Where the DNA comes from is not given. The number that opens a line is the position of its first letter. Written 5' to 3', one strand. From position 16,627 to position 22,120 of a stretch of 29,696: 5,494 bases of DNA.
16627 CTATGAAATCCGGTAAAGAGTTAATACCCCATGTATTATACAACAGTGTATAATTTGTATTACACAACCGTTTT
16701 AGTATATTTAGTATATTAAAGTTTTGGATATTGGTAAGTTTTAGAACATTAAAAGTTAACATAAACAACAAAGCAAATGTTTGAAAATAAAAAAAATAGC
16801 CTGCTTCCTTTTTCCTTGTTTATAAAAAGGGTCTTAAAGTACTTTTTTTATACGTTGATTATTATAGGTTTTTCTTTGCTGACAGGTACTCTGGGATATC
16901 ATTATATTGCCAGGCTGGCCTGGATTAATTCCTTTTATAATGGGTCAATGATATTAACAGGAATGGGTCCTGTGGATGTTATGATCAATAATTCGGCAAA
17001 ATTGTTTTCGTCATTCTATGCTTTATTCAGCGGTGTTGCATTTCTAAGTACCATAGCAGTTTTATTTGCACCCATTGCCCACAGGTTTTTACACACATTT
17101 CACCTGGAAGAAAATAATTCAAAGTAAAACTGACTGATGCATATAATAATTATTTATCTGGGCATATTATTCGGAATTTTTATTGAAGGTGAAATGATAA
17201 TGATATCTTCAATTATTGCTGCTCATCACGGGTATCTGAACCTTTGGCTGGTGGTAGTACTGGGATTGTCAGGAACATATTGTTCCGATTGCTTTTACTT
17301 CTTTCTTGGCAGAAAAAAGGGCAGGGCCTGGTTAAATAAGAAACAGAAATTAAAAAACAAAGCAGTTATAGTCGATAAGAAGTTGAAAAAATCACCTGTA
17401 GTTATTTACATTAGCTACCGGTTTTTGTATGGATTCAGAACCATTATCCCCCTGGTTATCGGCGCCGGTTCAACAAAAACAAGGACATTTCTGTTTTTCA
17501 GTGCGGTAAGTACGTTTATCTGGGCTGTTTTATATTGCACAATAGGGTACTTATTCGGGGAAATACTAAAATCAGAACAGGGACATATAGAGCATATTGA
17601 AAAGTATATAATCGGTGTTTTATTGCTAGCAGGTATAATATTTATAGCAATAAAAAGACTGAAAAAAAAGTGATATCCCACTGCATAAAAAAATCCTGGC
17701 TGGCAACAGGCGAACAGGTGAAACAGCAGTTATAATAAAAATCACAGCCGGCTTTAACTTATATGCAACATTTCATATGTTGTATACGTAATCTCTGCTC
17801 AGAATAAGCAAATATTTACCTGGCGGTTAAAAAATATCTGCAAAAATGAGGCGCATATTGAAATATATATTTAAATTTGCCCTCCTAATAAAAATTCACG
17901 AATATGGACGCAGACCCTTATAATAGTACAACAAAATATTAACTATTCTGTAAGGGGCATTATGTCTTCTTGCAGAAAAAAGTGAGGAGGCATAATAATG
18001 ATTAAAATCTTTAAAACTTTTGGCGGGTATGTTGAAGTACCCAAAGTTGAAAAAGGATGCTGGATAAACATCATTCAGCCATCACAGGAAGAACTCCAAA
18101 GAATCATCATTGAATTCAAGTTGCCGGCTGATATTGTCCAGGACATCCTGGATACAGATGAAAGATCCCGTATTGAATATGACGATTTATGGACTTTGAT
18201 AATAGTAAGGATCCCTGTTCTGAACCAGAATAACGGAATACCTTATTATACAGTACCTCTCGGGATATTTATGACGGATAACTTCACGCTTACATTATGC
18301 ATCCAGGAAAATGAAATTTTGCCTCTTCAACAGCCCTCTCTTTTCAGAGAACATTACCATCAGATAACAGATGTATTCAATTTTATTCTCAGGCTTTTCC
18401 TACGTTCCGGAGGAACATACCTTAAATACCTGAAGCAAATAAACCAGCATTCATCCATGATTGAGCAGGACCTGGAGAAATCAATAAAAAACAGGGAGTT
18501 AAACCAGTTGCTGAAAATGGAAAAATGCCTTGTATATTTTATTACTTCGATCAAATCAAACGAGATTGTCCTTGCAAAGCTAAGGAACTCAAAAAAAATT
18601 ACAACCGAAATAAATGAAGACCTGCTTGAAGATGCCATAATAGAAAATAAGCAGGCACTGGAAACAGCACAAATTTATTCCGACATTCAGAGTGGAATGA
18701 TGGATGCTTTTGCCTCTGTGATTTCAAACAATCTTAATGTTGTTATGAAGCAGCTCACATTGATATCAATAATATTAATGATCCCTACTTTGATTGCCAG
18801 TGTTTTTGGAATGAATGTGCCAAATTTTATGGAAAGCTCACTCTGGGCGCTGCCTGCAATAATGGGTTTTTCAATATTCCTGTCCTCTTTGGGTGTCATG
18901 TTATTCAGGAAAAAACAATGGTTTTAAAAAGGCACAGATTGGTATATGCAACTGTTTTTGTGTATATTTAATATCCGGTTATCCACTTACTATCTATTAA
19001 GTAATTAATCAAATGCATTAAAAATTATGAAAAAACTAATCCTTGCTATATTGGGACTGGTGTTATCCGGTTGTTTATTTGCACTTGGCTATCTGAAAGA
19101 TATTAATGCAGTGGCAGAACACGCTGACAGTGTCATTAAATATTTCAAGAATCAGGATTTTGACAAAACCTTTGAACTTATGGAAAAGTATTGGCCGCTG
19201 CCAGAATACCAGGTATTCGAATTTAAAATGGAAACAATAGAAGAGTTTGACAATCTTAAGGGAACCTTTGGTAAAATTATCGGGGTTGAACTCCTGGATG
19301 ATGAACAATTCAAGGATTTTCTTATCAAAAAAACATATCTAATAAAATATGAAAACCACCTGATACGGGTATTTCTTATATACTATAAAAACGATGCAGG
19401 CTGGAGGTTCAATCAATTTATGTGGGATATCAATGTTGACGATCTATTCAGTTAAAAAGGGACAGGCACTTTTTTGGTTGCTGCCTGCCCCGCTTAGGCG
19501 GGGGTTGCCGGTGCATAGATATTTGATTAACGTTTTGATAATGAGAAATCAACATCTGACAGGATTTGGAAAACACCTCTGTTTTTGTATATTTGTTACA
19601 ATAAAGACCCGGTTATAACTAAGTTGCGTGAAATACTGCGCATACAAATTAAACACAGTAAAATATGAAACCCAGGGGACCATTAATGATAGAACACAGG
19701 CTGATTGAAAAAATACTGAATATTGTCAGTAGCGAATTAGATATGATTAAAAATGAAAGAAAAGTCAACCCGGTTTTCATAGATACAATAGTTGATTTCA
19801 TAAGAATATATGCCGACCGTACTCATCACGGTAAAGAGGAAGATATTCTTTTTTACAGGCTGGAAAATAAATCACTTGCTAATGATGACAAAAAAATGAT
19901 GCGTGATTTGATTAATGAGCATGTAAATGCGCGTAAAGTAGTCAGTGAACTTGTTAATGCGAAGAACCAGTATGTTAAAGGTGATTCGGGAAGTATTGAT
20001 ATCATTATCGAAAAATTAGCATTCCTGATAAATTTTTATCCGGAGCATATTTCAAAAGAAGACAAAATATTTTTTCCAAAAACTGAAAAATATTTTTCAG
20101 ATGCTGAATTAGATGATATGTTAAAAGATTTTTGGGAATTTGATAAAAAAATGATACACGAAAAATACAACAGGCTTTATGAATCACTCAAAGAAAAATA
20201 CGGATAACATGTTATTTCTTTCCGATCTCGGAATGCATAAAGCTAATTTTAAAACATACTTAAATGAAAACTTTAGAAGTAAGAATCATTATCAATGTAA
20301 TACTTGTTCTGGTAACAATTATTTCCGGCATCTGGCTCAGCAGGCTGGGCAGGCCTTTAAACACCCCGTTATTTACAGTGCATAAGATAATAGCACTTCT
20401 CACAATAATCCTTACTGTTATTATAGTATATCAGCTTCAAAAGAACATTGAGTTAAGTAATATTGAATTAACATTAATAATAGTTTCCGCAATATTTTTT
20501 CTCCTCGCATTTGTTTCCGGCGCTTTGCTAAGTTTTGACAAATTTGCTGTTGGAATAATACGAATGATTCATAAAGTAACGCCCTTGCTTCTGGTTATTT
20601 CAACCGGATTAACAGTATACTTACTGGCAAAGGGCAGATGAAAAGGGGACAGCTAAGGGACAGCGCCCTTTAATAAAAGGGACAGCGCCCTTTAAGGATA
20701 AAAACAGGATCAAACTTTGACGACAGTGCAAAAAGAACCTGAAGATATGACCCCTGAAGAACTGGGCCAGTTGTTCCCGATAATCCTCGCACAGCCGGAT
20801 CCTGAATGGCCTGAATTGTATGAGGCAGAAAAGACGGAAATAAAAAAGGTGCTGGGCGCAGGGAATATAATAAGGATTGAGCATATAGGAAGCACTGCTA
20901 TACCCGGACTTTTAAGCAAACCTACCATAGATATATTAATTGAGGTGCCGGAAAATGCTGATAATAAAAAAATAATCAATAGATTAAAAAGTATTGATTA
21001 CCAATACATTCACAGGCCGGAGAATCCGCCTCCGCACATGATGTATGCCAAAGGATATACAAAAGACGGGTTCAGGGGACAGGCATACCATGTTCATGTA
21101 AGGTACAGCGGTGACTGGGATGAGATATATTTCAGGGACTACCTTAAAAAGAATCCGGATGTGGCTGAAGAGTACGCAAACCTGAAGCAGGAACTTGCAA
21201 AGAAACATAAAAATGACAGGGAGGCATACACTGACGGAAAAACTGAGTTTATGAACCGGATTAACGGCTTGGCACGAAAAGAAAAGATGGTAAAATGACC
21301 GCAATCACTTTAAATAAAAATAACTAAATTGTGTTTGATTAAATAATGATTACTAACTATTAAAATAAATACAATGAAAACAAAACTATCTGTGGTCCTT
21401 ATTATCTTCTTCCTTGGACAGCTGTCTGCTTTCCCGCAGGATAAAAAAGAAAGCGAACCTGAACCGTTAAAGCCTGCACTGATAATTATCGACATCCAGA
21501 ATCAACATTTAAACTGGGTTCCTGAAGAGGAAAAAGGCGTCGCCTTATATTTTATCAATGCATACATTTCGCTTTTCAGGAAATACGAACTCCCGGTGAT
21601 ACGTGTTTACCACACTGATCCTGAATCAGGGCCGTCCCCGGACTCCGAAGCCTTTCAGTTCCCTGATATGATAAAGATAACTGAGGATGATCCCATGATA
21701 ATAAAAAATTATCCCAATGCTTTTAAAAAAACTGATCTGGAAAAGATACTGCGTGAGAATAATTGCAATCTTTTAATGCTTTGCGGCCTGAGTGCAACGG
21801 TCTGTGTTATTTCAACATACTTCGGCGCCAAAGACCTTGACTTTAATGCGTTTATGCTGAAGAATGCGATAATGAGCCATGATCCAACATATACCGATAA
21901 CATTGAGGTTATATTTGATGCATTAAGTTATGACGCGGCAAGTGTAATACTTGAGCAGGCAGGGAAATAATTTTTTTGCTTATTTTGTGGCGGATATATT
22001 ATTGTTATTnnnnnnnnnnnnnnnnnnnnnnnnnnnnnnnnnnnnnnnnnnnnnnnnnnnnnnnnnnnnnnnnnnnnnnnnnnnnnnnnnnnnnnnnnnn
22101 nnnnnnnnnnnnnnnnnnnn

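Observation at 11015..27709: Dispersed asymmetric-core palindrome welded to stop codons, marking out the accessory gene array (cassette-like or REP-like system)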

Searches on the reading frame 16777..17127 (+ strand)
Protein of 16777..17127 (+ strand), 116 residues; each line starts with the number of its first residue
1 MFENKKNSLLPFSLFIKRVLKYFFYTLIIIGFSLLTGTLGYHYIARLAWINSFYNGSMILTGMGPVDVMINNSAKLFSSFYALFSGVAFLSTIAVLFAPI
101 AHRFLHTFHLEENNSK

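Call 7: search_protein_families(library=pfam, proteins=[window:16777-17127:+])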
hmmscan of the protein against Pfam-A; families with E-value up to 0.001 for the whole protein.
window:16777-17127:+ (116 aa): 0 families

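Call 74: search_protein_families(library=pfam, proteins=[window:16777-17124:+], max_evalue=0.01)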
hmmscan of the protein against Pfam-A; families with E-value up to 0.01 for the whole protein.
window:16777-17124:+ (116 aa): 0 families

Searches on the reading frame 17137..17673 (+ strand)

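Call 7: search_protein_families(library=pfam, proteins=[window:17137-17673:+])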
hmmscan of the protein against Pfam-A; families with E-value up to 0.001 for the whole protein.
window:17137-17673:+ (178 aa): 1 family
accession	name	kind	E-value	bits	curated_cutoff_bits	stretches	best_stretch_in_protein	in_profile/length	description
PF09335.16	VTT_dom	-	4.7e-17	63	33.9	1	24-139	3-123/123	VTT domain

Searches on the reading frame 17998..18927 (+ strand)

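Call 7: search_protein_families(library=pfam, proteins=[window:17998-18927:+])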
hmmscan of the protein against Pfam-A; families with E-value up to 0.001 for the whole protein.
window:17998-18927:+ (309 aa): 1 family
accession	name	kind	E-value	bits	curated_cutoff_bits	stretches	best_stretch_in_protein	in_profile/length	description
PF01544.23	CorA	-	5.7e-47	160.9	27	1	19-305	3-292/292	CorA-like Mg2+ transporter protein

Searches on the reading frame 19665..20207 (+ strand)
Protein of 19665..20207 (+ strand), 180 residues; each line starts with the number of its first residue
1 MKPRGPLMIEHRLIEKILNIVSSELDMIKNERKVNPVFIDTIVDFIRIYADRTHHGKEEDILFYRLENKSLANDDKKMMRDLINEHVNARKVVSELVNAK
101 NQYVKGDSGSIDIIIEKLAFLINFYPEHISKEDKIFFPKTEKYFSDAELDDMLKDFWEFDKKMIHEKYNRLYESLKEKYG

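Call 7: search_protein_families(library=pfam, proteins=[window:19665-20207:+])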
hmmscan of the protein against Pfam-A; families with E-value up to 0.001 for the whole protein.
window:19665-20207:+ (180 aa): 1 family
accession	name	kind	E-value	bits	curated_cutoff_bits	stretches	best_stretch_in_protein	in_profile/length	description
PF01814.28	Hemerythrin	-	2e-14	54.6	25.3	1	9-139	8-126/127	Hemerythrin HHE cation binding domain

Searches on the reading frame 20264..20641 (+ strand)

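Call 7: search_protein_families(library=pfam, proteins=[window:20264-20641:+])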
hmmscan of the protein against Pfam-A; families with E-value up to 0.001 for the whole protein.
window:20264-20641:+ (125 aa): 1 family
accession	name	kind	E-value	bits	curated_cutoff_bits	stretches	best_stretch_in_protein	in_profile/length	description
PF01292.26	Ni_hydr_CYTB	-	2.2e-05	24.8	30.1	1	10-58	12-62/179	Prokaryotic cytochrome b561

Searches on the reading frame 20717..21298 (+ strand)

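Call 7: search_protein_families(library=pfam, proteins=[window:20717-21298:+])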
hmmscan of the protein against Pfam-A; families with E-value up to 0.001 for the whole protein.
window:20717-21298:+ (193 aa): 1 family
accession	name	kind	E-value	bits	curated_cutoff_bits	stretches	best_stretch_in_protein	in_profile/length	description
PF04229.20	GrpB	-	1.9e-49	168.3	25.5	1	21-182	1-156/159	GrpB protein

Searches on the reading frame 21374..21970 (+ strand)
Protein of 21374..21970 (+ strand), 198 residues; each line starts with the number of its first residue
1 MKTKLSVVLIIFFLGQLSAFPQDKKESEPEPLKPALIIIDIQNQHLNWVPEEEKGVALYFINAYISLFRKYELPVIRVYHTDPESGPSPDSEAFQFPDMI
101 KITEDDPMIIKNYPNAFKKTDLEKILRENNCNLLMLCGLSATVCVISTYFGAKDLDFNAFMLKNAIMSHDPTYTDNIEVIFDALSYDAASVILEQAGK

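Call 7: search_protein_families(library=pfam, proteins=[window:21374-21970:+])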
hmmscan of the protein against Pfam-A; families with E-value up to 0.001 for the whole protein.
window:21374-21970:+ (198 aa): 1 family
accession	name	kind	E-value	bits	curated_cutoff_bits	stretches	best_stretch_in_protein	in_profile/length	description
PF00857.26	Isochorismatase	-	4.5e-22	79.4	27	1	35-175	2-157/175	Isochorismatase domain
